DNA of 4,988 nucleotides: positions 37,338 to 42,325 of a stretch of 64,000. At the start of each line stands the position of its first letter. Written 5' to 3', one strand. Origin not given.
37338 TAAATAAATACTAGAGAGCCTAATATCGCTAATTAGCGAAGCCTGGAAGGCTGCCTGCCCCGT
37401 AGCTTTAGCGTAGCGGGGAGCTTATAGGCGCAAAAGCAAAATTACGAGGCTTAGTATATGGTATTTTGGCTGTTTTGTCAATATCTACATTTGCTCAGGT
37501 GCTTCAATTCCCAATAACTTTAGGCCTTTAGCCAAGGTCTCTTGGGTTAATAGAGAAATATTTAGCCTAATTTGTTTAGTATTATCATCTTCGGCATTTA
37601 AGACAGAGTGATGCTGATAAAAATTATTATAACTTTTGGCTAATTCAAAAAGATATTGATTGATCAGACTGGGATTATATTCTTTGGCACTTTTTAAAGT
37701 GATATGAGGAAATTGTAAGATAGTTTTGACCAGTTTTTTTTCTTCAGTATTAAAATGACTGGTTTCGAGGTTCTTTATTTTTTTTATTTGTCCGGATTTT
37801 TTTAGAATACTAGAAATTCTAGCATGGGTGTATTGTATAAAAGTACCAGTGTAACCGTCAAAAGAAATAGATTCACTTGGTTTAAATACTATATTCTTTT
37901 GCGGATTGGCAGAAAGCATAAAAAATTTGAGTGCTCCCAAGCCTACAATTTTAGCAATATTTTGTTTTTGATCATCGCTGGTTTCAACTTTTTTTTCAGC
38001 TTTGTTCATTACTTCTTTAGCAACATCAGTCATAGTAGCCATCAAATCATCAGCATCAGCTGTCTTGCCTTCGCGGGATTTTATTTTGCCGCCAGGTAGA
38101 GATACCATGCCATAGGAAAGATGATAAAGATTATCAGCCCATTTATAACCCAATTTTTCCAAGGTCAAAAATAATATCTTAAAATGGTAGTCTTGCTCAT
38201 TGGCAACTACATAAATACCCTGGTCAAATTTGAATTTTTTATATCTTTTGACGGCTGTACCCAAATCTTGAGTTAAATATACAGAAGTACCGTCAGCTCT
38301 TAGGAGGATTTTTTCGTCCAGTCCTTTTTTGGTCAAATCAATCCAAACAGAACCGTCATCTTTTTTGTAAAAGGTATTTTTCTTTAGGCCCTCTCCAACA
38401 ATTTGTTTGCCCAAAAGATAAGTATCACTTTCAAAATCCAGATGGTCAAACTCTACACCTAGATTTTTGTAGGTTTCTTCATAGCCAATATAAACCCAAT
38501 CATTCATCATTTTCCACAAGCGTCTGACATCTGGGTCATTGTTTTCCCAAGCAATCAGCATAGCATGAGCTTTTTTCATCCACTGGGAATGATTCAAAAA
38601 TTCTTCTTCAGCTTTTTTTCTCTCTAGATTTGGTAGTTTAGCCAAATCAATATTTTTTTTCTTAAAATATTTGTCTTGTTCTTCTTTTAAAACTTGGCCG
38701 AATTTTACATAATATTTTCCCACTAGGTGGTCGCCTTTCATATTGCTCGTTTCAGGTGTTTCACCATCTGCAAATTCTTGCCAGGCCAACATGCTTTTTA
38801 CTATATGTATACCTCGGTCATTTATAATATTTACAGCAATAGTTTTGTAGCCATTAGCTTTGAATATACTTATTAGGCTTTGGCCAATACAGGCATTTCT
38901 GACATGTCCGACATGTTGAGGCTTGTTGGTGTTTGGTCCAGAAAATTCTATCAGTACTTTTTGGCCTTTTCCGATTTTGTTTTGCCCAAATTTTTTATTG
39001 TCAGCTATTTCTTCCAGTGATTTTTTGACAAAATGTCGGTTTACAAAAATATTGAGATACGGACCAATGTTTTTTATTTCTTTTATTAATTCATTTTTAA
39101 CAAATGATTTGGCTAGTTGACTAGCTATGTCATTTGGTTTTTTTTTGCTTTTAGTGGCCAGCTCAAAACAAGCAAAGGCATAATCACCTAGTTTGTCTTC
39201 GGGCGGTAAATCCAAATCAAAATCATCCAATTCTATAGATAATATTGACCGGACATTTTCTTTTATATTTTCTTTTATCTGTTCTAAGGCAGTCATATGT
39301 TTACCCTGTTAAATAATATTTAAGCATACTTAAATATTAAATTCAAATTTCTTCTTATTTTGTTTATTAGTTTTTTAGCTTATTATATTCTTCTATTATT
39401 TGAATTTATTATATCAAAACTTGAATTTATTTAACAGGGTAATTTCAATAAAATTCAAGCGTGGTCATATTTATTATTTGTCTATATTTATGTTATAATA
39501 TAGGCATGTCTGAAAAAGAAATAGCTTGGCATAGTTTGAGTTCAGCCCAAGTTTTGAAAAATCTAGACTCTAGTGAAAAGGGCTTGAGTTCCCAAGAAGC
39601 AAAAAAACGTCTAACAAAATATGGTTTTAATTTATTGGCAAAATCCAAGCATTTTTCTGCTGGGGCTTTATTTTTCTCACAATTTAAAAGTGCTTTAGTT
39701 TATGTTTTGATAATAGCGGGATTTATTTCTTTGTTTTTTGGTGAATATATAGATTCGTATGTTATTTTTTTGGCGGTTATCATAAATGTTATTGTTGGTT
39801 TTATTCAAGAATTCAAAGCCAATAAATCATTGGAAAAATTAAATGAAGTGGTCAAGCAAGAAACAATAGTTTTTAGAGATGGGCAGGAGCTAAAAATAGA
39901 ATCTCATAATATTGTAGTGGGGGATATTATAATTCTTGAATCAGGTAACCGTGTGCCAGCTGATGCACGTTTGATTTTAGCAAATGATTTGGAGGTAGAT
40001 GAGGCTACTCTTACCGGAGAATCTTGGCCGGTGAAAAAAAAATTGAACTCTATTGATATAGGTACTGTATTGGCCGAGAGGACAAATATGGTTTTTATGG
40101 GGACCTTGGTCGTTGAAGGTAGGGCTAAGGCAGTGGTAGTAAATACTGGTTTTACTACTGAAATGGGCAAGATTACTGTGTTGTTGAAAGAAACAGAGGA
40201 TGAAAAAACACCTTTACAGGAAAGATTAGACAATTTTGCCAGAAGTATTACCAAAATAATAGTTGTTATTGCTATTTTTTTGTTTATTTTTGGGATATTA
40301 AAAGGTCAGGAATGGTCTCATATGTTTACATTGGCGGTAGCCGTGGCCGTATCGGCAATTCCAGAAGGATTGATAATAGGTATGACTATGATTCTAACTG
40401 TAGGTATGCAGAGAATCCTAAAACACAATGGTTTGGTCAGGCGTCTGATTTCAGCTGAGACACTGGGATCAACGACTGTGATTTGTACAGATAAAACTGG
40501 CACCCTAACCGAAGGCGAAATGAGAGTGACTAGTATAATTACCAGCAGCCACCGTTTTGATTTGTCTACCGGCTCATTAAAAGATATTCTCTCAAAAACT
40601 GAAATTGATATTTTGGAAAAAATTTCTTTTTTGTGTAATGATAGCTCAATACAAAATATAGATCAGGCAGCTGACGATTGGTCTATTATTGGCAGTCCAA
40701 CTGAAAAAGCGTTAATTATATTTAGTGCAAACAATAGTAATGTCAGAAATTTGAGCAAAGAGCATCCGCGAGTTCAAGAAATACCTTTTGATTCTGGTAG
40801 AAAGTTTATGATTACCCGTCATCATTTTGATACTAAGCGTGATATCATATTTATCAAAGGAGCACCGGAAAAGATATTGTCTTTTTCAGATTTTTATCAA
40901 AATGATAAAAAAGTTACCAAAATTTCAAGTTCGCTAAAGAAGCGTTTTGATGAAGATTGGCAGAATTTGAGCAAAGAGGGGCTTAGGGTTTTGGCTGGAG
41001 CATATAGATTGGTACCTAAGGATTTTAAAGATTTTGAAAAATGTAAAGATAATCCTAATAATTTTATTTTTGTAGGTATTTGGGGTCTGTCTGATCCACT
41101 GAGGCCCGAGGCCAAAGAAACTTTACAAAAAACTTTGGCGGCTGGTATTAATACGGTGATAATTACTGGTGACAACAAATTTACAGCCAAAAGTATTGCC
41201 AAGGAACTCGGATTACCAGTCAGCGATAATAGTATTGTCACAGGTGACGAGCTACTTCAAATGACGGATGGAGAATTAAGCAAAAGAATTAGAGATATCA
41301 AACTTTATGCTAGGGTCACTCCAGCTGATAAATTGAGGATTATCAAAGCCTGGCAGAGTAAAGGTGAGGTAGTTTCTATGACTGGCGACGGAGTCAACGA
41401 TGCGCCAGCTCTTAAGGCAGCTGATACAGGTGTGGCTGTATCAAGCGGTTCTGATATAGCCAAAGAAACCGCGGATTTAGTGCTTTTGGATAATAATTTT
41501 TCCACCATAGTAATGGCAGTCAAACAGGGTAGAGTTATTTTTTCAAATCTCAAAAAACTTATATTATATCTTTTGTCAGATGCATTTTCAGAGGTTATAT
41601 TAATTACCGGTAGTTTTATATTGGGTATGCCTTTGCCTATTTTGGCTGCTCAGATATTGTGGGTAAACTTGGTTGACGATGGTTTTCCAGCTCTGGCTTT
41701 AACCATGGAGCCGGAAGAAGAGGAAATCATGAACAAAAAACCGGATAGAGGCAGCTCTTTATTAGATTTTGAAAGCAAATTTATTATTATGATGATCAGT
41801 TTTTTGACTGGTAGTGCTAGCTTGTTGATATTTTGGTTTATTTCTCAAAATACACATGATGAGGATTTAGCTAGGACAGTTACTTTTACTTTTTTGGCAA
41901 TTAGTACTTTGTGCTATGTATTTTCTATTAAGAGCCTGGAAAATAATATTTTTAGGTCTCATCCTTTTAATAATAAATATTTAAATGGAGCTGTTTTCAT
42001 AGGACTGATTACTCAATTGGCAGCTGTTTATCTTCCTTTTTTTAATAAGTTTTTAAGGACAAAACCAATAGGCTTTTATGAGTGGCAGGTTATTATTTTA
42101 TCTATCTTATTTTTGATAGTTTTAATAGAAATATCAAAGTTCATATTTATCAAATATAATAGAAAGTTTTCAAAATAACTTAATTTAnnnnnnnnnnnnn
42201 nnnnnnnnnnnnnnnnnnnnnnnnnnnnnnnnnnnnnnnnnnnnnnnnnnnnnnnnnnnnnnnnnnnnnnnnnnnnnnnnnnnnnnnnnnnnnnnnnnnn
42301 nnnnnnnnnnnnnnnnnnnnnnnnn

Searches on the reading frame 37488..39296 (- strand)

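Call 89: search_protein_families(library=pfam, proteins=[window:37488-39296:-], max_evalue=0.00001)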
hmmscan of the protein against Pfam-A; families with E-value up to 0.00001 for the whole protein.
window:37488-39296:- (603 aa): 3 families
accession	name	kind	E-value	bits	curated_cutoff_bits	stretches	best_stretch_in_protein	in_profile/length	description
PF00750.26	tRNA-synt_1d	-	1.2e-48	166.3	23.3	1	98-471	6-347/349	tRNA synthetases class I (R), catalytic domain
PF05746.21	DALR_1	-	6.9e-33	113.7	22.3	1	487-603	1-117/117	DALR anticodon binding domain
PF03485.21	Arg_tRNA_synt_N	-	3.2e-15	56.9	21.5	1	6-85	2-85/85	Arginyl tRNA synthetase N terminal domain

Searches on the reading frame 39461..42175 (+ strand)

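Call 35: search_protein_families(library=pfam, proteins=[window:39461-42175:+], max_evalue=0.00001)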
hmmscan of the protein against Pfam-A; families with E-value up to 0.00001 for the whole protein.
window:39461-42175:+ (905 aa): 7 families
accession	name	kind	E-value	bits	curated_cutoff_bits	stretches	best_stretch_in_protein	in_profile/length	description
PF00122.25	E1-E2_ATPase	-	8.3e-53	179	28.1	1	132-322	4-181/181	E1-E2 ATPase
PF00689.26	Cation_ATPase_C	-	3.3e-43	147.9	27.3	1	724-895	1-175/175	Cation transporting ATPase, C-terminus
PF13246.12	Cation_ATPase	-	5.1e-21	74.9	21.7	1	391-477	2-89/91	Cation transport ATPase (P-type)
PF00702.32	Hydrolase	-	1.4e-19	71.7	26.4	1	340-655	3-191/191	haloacid dehalogenase-like hydrolase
PF00690.31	Cation_ATPase_N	-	1.7e-18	66.5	20.4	1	23-90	1-69/69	Cation transporter/ATPase, N-terminus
PF08282.18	Hydrolase_3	-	1.3e-08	35.4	20.9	1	627-684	195-252/255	haloacid dehalogenase-like hydrolase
PF12710.13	HAD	-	4.2e-06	27.7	27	0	547-652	86-189/189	haloacid dehalogenase-like hydrolase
